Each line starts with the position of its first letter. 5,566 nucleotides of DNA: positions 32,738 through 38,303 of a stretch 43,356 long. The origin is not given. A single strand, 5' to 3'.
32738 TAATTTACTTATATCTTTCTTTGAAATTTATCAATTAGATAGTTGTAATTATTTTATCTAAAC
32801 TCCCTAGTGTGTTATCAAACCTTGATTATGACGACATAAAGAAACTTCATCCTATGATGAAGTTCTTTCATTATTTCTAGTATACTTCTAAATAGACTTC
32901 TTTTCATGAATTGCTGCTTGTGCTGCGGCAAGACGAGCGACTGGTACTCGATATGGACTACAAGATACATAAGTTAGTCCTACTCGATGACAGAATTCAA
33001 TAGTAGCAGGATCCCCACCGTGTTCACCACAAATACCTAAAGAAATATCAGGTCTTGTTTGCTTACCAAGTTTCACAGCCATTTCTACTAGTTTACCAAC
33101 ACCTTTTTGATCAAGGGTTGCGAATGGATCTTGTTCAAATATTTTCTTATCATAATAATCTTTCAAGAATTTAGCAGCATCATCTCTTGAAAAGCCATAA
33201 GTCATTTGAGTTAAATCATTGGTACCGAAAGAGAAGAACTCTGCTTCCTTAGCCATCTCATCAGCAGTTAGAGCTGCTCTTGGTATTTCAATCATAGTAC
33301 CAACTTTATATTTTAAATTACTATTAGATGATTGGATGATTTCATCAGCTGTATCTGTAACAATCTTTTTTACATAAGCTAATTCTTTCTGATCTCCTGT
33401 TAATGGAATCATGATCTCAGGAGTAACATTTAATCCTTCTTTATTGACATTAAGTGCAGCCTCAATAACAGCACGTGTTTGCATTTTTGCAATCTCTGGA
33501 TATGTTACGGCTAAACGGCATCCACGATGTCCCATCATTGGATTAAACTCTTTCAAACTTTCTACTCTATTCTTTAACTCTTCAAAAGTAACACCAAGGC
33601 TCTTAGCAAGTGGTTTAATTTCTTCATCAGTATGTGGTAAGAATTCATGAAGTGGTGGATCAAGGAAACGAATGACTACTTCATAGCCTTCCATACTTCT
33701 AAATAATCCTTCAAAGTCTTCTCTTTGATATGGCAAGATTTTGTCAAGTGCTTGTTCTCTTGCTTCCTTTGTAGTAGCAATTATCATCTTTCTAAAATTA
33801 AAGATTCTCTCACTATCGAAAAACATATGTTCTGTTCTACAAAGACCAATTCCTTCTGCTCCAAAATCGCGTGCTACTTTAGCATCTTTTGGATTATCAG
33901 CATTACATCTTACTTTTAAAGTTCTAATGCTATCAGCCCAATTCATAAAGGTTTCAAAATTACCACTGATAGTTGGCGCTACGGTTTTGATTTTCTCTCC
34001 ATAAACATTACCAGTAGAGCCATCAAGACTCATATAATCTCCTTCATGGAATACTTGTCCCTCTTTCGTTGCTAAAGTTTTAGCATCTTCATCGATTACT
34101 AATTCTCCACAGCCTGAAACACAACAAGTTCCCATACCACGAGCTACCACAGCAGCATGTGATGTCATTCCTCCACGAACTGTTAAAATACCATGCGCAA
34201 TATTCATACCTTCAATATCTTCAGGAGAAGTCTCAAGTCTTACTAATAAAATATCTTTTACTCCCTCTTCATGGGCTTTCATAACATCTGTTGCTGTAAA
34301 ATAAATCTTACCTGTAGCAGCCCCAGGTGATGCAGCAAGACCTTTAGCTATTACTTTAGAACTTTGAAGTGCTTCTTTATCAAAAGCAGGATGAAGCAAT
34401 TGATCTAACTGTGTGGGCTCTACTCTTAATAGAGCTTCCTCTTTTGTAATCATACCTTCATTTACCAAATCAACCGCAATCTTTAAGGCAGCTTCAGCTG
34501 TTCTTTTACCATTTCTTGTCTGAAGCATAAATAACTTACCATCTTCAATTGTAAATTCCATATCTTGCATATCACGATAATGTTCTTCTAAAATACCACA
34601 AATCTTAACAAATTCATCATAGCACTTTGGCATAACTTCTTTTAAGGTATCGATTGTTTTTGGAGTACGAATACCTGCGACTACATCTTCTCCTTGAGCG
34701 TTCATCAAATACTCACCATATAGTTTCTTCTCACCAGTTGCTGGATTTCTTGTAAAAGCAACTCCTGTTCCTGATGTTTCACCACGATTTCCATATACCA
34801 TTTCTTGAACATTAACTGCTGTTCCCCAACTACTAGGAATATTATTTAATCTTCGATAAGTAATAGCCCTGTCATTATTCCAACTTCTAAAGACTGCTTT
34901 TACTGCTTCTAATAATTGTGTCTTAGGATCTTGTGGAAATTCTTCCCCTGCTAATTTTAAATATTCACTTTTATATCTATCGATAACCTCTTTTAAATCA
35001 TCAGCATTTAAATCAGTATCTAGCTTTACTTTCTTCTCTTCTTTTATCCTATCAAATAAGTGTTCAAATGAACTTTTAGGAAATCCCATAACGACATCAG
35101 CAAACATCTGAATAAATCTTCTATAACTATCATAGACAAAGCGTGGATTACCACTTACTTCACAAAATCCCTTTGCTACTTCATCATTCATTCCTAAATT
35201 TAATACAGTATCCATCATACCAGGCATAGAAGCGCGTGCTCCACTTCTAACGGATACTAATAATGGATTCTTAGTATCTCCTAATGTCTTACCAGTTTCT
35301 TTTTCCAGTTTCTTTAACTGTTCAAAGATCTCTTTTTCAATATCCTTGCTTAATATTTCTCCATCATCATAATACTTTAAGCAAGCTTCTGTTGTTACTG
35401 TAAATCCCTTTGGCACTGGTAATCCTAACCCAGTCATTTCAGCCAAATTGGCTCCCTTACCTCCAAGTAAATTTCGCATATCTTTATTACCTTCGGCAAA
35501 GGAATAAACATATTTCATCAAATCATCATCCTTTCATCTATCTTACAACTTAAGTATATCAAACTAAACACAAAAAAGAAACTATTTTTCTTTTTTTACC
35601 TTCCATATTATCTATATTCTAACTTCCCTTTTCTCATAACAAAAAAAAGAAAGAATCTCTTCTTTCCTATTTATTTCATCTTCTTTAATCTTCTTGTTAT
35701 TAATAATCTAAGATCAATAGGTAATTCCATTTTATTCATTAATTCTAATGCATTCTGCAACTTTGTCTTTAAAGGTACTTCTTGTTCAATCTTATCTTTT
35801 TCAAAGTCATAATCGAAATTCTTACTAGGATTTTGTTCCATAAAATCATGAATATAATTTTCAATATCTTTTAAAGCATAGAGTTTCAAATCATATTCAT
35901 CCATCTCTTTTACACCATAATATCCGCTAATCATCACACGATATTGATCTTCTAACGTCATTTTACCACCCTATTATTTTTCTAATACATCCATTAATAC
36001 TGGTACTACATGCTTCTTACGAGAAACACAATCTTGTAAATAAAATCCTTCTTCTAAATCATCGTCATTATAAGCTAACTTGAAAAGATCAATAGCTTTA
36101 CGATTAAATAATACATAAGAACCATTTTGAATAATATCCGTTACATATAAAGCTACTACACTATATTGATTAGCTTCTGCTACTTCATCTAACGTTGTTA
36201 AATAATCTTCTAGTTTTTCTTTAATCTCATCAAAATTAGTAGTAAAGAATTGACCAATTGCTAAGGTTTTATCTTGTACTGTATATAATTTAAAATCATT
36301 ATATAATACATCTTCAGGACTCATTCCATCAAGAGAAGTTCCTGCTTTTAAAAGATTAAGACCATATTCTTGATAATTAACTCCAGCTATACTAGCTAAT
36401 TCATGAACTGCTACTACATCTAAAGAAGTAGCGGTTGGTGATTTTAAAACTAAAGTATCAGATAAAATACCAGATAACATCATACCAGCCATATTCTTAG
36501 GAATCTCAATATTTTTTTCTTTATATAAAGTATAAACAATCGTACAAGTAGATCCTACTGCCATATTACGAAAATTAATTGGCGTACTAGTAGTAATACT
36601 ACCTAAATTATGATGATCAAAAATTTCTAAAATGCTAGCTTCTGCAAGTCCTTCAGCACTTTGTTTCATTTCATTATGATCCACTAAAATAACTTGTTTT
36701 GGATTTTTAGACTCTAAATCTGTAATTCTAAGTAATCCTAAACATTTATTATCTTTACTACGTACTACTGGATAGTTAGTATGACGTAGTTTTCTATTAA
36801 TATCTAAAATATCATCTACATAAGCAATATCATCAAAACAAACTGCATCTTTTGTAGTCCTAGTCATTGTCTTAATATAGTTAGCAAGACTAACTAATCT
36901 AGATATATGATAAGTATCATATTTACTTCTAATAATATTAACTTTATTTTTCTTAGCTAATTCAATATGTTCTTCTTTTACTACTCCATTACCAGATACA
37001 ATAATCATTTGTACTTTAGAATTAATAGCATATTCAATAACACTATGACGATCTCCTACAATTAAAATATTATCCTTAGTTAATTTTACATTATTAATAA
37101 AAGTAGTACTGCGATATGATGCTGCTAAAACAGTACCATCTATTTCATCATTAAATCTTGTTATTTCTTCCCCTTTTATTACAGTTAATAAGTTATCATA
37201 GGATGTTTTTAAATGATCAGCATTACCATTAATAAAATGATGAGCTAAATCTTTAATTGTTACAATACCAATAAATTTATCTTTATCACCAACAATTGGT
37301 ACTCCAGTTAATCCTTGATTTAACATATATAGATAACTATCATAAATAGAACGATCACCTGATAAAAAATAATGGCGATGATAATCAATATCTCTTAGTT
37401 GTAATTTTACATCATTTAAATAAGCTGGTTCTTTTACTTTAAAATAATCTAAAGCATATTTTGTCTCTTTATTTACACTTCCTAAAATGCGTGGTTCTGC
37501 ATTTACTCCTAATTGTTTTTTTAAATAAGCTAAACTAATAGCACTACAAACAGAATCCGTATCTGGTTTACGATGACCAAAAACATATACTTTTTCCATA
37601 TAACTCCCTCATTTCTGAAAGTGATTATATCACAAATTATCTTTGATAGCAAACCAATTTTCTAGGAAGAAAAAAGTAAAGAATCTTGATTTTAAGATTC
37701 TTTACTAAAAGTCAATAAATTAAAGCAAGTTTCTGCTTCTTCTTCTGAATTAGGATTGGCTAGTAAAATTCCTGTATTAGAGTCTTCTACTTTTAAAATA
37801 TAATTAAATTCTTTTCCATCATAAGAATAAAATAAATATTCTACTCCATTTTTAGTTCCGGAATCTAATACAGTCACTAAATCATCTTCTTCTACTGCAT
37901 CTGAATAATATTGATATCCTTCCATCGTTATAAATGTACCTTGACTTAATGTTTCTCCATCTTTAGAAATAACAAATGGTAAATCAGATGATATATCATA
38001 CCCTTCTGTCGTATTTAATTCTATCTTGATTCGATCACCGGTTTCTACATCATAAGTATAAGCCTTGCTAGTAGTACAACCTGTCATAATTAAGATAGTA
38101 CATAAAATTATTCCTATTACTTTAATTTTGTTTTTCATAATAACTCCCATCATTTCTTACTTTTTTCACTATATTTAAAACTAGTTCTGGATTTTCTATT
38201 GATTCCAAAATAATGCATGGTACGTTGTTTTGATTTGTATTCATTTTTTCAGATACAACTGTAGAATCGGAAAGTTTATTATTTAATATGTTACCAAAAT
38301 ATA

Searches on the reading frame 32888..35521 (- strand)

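Call 6: search_protein_families(library=pfam, proteins=[window:32888-35521:-], max_evalue=0.00001)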
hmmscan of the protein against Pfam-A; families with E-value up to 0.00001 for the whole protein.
window:32888-35521:- (877 aa): 3 families
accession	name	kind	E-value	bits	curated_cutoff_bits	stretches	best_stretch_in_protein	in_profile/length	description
PF02896.24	PEP-utilizers_C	-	4.1e-79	266.2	22.8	1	520-869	5-291/293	PEP-utilising enzyme, PEP-binding domain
PF01326.24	PPDK_N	-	1.3e-58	199.3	27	2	17-292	2-222/328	Pyruvate phosphate dikinase, AMP/ATP-binding domain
PF00391.29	PEP-utilizers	-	3.4e-21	75.1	23.1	1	425-504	6-72/72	PEP-utilising enzyme, mobile domain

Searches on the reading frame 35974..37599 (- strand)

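Call 6: search_protein_families(library=pfam, proteins=[window:35974-37599:-], max_evalue=0.00001)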
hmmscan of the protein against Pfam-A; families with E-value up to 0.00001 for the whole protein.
window:35974-37599:- (541 aa): 4 families
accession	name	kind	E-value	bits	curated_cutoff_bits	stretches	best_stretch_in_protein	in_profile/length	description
PF02833.19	DHHA2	-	3e-27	95.9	27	1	415-538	2-126/126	DHHA2 domain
PF01368.27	DHH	-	1.9e-25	90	28.1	1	3-378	1-125/125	DHH family, N-terminal domain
PF07085.17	DRTGG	-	1.1e-13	51.4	25.2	1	172-237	37-103/105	DRTGG domain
PF00571.33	CBS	-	2.6e-10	40.9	24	0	78-122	11-55/57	CBS domain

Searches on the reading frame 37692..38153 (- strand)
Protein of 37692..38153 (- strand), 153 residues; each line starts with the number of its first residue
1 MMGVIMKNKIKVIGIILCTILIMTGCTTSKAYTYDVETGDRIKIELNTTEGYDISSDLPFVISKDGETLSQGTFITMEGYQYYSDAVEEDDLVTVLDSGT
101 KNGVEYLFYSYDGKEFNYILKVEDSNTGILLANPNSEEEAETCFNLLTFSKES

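Call 6: search_protein_families(library=pfam, proteins=[window:37692-38153:-], max_evalue=0.00001)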
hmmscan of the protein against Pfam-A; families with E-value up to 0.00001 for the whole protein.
window:37692-38153:- (153 aa): 0 families

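Call 72: search_protein_families(library=ncbifam, proteins=[window:37692-38153:-], max_evalue=0.001)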
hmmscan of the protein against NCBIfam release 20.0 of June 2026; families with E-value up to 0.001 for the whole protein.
window:37692-38153:- (153 aa): 1 family
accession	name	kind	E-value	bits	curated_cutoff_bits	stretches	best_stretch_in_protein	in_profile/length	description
NF033232.1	small_YtzI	equivalog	0.00095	18.5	33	0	13-34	7-29/41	YtzI protein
